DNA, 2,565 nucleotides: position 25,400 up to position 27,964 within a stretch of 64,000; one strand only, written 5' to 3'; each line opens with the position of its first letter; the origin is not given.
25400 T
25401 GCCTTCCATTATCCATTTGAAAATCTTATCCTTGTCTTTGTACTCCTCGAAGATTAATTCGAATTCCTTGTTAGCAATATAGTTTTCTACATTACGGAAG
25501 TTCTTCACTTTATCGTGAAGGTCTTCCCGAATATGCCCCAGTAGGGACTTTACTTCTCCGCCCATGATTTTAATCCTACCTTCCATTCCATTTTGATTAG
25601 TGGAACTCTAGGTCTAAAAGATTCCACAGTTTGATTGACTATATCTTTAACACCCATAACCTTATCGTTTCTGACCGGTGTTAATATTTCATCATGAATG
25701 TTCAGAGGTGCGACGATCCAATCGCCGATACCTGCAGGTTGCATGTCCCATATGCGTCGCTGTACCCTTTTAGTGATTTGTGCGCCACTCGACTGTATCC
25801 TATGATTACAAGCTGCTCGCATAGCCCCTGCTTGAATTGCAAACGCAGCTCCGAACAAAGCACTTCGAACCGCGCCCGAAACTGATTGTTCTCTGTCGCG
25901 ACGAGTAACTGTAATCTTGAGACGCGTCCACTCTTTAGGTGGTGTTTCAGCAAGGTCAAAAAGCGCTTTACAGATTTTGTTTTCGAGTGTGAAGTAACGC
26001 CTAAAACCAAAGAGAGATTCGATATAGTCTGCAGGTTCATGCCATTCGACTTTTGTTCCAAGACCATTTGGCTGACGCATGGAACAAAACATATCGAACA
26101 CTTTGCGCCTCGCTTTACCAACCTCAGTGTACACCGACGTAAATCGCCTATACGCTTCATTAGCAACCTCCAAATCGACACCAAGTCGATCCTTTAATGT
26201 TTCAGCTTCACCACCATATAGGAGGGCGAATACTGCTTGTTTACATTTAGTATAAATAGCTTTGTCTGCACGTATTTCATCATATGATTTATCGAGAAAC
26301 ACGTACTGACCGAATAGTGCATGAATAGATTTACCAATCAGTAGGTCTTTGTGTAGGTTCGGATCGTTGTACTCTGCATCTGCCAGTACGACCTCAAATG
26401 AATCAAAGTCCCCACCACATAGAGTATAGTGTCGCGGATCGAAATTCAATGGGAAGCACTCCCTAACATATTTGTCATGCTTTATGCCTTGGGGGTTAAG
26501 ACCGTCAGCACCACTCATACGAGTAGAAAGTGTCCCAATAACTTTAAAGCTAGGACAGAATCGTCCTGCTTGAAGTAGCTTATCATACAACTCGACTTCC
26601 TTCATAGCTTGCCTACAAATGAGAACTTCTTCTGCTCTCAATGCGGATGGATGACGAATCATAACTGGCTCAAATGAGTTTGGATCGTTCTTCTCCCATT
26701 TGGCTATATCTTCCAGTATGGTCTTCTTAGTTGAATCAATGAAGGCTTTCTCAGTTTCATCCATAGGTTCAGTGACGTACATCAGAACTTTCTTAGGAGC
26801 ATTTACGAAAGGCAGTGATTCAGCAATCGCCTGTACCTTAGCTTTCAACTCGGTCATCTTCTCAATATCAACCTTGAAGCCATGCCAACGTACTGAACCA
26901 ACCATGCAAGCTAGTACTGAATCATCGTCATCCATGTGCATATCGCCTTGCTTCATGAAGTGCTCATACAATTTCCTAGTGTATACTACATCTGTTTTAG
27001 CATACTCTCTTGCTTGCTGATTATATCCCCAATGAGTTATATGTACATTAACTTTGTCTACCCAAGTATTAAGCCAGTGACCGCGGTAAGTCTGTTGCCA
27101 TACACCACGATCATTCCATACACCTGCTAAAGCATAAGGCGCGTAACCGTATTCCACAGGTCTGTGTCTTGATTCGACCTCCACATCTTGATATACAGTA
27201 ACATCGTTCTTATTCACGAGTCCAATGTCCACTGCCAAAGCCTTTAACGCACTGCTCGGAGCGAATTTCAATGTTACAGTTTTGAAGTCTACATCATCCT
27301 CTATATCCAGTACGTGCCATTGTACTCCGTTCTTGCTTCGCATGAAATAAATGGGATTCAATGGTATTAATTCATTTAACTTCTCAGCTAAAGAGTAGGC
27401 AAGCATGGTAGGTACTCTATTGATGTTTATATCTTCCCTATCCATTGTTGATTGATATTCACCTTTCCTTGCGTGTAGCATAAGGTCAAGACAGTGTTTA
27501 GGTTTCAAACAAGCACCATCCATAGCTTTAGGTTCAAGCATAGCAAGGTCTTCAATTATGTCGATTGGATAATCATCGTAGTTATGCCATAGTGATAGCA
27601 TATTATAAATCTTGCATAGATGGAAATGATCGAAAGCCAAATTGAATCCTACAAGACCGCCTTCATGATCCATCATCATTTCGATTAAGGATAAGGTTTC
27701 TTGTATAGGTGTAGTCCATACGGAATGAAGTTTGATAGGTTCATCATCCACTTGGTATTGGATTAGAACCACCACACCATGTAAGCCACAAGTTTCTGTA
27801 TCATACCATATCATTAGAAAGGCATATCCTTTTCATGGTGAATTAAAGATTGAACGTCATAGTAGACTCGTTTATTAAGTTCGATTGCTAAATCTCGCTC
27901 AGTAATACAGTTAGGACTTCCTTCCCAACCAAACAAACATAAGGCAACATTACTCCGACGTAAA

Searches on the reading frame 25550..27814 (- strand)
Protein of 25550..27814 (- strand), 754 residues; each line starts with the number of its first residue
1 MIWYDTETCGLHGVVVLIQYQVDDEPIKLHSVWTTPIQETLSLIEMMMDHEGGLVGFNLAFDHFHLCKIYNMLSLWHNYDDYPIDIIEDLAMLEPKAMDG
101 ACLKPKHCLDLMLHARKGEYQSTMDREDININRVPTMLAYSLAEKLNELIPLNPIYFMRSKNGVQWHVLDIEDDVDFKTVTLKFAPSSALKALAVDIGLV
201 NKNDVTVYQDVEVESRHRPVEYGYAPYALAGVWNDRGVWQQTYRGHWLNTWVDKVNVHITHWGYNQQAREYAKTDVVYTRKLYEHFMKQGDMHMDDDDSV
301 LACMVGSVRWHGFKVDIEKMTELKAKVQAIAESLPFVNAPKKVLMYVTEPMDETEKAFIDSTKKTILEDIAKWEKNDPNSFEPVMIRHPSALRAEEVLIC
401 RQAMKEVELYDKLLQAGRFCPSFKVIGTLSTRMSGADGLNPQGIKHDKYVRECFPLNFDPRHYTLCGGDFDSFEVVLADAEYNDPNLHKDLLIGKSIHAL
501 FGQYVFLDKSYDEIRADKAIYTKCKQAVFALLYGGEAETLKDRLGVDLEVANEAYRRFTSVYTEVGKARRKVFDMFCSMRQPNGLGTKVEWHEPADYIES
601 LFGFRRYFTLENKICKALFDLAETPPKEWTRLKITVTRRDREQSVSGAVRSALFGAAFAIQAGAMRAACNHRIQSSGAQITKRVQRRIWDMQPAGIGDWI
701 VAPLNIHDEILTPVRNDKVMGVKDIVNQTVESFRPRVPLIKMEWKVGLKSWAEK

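Call 12: search_dna_similar(query=window:25550-27814:-, collection=phages, mode=protein, max_rows=15)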
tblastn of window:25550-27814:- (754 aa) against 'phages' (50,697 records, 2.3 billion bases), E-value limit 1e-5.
Records with a match: 30; places in all: 30; records where one place covers at least 80% of the query: 0.
Best place of each record, by identity: <60% 30.
By first word of the organism name: Thermus 12; Enterococcus 7; Pseudomonas 4; Erwinia 4; Acinetobacter 2; Escherichia 1.
By host as written in the record: Thermus thermophilus 6; Pseudomonas aeruginosa 4; Thermus thermophilus HB8 4; Enterococcus faecalis 3; Erwinia amylovora 2; - 2; Acinetobacter baumannii M2 2; Thermus thermophilus HB27 1; and 6 more.
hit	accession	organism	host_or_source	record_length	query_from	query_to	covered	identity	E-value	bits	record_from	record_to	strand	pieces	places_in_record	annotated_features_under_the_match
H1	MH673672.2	Thermus phage phiFa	Thermus thermophilus HB27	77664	318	710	52%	24.1%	2e-8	64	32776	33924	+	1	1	DNA polymerase I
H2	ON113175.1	Enterococcus phage vB_OCPT_Toy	Enterococcus sp.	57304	407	737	44%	26.2%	3e-8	64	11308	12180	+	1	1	DNA-directed DNA polymerase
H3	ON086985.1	Enterococcus phage 47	Enterococcus faecalis EnGen0243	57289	407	737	44%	26.2%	5e-8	63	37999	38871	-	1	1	DNA polymerase I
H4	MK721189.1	Enterococcus phage vB_EfaS_Ef2.2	Enterococcus faecalis strain AH2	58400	407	737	44%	26.2%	8e-8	62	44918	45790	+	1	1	DNA polymerase I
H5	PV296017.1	Enterococcus phage fHoEfa01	Enterococcus faecalis #6467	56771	407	737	44%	25.8%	3e-8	64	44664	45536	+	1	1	DNA polymerase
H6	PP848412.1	Escherichia phage vb_EcoB_G21-7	Escherichia coli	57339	407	737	44%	25.8%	6e-8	62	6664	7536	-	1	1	similar to hypothetical protein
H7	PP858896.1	Enterococcus phage vb_EcoA_C-3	Enterococcus faecalis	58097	407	737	44%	25.8%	6e-8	62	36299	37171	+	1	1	DNA polymerase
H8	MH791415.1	Enterococcus phage EfsWh-1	Enterococcus faecalis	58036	407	737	44%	25.8%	7e-8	62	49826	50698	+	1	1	DNA polymerase I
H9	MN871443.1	Enterococcus phage EfsWh_1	Enterococcus faecalis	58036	407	737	44%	25.8%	7e-8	62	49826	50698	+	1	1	record has no annotation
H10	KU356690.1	Pseudomonas phage ZC03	Pseudomonas aeruginosa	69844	341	562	29%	28.3%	1e-7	62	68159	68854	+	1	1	hypothetical protein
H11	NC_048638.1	Pseudomonas phage ZC03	Pseudomonas aeruginosa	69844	341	562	29%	28.3%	1e-7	62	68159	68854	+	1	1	DNA polymerase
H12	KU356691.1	Pseudomonas phage ZC08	Pseudomonas aeruginosa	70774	341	562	29%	28.3%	1e-7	62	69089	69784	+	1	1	hypothetical protein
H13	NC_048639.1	Pseudomonas phage ZC08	Pseudomonas aeruginosa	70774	341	562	29%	28.3%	1e-7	62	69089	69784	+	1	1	DNA polymerase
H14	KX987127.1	Thermus phage G20c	Thermus thermophilus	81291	337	565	30%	26.3%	4e-7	60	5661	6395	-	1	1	DNA polymerase I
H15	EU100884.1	Thermus phage P74-26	Thermus thermophilus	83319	337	565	30%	25.9%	2e-6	58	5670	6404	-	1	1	DNA polymerase I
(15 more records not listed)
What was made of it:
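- Tried and rejected: The polymerase is at most 28% identical (call 12).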

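Call 18: find_related_loci(query=window:25550-27814:-, collection=viral_contigs, flank=10000)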
Query window:25550-27814:- (754 aa) in viral_contigs; peptide patterns used: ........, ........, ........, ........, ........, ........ (x = any residue, [..] = any of these).
14 stretches matched a pattern, but none encodes a relative of the query by tblastn (E <= 1e-3).

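Call 22: find_homologous_proteins(query=window:25550-27814:-, max_evalue=1e-20)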
Query window:25550-27814:- (754 aa): 2194 proteins with E <= 1e-20 among 8000 candidates; the best 120 are listed.
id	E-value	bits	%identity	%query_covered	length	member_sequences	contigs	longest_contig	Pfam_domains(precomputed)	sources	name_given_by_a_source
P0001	0.0e+0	1775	100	100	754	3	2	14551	PF00476.27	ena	-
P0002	0.0e+0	1219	70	100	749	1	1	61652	PF00476.27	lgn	-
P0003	0.0e+0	1217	70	100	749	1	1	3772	PF00476.27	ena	-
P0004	0.0e+0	1193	69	77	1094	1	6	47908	PF14528.12,PF00476.27,PF14890.12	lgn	-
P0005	0.0e+0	1135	69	71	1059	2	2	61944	PF14528.12,PF00476.27,PF14890.12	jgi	jgi:intein/homing endonuclease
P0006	4.3e-287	973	61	100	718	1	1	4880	PF00476.27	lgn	-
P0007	4.5e-283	959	58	100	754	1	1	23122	PF00476.27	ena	-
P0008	6.8e-283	959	59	100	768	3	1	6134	PF00476.27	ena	-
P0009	6.6e-281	952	58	100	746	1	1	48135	PF00476.27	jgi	jgi:hypothetical protein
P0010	2.0e-280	950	60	100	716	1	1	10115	PF00476.27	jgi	jgi:DNA polymerase I-like protein with 3'-5' exonuclease and polymerase domains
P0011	1.4e-279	948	56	76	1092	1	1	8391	PF14528.12,PF00476.27,PF14890.12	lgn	-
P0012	4.9e-278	943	57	100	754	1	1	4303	PF00476.27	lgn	-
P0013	1.1e-271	922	57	100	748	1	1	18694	PF00476.27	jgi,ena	-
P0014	3.9e-271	920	55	100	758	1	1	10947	PF00476.27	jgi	-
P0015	9.8e-271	918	51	65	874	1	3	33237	PF00476.27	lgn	-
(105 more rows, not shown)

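Call 23: find_encoding_contigs(protein=P0002, flank=10000, max_places=2)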
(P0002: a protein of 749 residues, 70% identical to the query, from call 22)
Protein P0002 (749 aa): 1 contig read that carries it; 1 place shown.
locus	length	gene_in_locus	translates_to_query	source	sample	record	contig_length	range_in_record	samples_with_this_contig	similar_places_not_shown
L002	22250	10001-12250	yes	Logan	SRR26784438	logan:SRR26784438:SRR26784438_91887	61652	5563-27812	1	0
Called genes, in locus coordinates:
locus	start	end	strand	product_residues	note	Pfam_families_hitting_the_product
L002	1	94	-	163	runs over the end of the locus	-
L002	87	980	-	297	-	PF02086:MethyltransfD12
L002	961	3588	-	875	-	PF19263:DUF5906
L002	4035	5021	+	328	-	PF02195:ParB_N, PF17762:HTH_ParB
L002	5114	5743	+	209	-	-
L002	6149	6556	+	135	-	-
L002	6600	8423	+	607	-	PF00176:SNF2-rel_dom (faint), PF00271:Helicase_C (weak)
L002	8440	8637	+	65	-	-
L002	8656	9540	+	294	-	PF02195:ParB_N, PF17762:HTH_ParB (weak)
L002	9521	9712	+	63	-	-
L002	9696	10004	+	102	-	-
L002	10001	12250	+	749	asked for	PF00476:DNA_pol_A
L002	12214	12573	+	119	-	-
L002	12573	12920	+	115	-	-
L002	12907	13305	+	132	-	-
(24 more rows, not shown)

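Call 24: find_encoding_contigs(protein=P0005, flank=10000, max_places=2)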
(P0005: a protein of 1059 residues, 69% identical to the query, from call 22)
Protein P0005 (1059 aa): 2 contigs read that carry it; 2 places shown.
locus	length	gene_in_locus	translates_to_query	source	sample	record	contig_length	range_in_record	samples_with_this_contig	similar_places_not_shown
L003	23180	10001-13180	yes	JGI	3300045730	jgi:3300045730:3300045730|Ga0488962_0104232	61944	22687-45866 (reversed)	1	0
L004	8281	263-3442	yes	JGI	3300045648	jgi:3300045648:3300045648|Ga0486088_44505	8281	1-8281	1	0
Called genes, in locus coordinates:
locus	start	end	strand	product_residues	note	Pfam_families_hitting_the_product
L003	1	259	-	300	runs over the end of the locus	PF02086:MethyltransfD12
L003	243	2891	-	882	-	PF19263:DUF5906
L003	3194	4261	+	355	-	PF02195:ParB_N, PF17762:HTH_ParB (weak)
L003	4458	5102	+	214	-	-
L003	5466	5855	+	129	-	-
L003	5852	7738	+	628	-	PF00271:Helicase_C (weak)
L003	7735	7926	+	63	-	-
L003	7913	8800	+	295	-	PF02195:ParB_N, PF17762:HTH_ParB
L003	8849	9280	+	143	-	-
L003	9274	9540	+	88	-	-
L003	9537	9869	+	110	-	-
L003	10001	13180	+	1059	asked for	PF00476:DNA_pol_A, PF14890:Intein_splicing, PF14528:LAGLIDADG_3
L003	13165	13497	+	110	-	-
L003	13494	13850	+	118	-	-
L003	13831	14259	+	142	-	-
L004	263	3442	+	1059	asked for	PF00476:DNA_pol_A, PF14890:Intein_splicing, PF14528:LAGLIDADG_3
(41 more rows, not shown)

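Call 39: find_encoding_contigs(protein=P0004, flank=10000, max_places=3)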
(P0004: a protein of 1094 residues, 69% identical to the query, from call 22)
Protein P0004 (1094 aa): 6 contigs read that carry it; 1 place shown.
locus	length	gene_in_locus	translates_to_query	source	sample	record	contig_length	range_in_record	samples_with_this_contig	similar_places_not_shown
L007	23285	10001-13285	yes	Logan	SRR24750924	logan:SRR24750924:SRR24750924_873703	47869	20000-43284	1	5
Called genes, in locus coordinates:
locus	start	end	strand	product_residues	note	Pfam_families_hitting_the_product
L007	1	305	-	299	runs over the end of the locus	PF02086:MethyltransfD12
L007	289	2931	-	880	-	PF19263:DUF5906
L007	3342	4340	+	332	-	PF02195:ParB_N, PF17762:HTH_ParB (weak)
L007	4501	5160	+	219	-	-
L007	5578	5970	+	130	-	-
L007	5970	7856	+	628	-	PF00176:SNF2-rel_dom (faint), PF00271:Helicase_C (weak)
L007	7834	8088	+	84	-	-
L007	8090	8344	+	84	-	-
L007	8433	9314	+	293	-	PF02195:ParB_N, PF17762:HTH_ParB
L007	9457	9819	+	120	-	-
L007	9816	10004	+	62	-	-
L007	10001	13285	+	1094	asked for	PF00476:DNA_pol_A, PF14890:Intein_splicing, PF14528:LAGLIDADG_3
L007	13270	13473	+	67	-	-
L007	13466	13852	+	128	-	-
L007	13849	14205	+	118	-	-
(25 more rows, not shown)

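Call 40: find_encoding_contigs(protein=P0009, flank=10000, max_places=2)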
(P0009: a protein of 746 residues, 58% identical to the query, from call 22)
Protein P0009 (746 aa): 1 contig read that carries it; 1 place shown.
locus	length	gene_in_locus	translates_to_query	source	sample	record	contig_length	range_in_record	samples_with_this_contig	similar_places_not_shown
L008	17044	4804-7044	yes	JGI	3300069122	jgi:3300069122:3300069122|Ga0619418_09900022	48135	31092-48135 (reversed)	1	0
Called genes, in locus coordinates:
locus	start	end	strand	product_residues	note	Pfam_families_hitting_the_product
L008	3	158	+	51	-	?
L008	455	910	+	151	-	-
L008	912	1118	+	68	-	-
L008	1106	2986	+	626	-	PF00176:SNF2-rel_dom (faint)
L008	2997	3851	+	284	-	PF02195:ParB_N, PF17762:HTH_ParB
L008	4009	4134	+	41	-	-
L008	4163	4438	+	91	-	-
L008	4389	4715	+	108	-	-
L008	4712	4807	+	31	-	-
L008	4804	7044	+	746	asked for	PF00476:DNA_pol_A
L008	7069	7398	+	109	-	-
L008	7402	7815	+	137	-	-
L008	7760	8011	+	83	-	-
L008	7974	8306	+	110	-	-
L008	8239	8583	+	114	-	-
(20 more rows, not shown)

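Call 41: find_encoding_contigs(protein=P0007, flank=10000, max_places=2)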
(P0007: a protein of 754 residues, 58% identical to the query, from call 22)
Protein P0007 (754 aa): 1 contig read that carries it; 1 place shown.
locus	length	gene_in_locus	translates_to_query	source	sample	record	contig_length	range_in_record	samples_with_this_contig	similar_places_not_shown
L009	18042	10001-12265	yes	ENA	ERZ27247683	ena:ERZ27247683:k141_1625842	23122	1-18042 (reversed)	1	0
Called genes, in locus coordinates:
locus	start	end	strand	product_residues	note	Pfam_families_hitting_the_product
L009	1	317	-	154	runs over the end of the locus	-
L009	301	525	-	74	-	-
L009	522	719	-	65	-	-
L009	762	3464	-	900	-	PF19263:DUF5906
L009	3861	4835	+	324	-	PF02195:ParB_N, PF17762:HTH_ParB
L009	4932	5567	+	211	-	-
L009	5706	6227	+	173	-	-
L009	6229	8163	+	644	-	PF00176:SNF2-rel_dom (faint)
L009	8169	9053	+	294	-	PF02195:ParB_N, PF17762:HTH_ParB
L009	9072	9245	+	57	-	PF13240:Zn_Ribbon_1 (weak), PF12773:DZR (weak)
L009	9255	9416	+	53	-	PF13597:NRDD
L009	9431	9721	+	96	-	-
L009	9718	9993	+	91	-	-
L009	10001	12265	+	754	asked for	PF00476:DNA_pol_A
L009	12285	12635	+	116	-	-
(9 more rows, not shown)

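Call 53: find_related_loci(query=A3, collection=viral_contigs, flank=10000)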
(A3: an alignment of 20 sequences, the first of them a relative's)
Query A3 (754 aa) in viral_contigs; peptide patterns used: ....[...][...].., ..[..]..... (x = any residue, [..] = any of these).
273 stretches matched a pattern; 229 encode a relative of the query (tblastn E <= 1e-3); the best 80 are kept; 80 distinct loci.
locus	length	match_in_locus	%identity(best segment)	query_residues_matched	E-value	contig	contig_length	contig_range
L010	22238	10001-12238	54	1-754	0e+0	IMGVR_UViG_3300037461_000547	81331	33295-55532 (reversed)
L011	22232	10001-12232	53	1-754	0e+0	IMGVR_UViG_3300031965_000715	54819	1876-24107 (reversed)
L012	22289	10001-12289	53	1-754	0e+0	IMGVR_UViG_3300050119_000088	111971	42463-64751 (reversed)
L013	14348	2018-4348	52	1-754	0e+0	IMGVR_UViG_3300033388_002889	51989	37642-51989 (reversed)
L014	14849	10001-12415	50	1-754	0e+0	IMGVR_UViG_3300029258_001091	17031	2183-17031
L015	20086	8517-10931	50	1-754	0e+0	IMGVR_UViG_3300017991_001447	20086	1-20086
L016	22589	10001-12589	49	1-754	0e+0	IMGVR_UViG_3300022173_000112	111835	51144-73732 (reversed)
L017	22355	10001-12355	53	1-754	0e+0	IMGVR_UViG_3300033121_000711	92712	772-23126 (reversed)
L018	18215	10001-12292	53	5-754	0e+0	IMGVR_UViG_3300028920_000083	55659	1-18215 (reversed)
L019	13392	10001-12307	52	5-754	0e+0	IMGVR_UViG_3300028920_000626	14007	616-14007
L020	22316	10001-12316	52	1-754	0e+0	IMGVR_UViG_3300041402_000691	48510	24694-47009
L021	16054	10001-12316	52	1-754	0e+0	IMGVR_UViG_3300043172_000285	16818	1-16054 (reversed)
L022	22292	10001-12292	51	1-754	0e+0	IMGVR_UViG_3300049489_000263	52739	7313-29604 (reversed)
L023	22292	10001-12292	51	1-754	0e+0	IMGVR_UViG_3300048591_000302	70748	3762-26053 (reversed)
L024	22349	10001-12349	51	2-754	0e+0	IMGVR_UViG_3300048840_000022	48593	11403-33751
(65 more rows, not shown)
